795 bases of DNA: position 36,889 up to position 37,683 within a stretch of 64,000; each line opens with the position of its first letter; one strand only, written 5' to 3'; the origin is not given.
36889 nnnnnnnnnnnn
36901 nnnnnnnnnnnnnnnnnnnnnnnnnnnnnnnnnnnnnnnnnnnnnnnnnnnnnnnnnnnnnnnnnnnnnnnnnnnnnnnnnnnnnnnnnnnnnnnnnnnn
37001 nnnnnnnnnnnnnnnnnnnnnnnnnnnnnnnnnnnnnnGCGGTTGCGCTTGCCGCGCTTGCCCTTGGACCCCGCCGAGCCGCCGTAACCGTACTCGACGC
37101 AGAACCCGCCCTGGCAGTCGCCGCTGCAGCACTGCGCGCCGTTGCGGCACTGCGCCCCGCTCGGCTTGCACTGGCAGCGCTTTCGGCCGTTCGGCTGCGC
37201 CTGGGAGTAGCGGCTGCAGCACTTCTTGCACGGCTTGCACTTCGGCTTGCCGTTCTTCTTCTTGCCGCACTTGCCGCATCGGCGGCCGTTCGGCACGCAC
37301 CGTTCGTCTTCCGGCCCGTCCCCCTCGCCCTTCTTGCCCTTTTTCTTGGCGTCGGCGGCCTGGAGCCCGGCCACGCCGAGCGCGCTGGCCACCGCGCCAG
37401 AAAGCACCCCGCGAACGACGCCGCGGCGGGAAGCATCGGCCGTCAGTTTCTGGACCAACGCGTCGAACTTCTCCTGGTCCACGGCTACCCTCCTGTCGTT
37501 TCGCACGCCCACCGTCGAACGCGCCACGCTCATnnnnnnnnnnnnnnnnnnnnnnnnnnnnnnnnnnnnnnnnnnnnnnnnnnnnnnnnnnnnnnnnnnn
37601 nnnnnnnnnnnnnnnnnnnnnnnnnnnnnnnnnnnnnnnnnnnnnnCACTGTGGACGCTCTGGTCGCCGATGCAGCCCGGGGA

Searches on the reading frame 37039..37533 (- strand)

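Call 20: search_protein_families(library=pfam, proteins=[window:37039-37533:-, window:37039-37482:-], max_evalue=10)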
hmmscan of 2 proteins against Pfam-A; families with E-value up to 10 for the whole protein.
window:37039-37533:- (165 aa): 1 family
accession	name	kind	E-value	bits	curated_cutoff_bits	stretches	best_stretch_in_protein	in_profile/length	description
PF19564.4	DUF6086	-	0.3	11.6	31.9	1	14-54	46-88/119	Family of unknown function (DUF6086)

seq(148 aa): 0 families

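Call 21: search_protein_families(library=ncbifam, proteins=[window:37039-37482:-], max_evalue=10)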
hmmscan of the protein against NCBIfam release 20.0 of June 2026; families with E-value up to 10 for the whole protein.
seq(148 aa): 1 family
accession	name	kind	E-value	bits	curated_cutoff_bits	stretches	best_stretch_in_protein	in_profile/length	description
TIGR02811.1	formate_TAT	hypoth_equivalog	0.099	13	48.45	1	14-49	6-41/66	formate dehydrogenase region TAT target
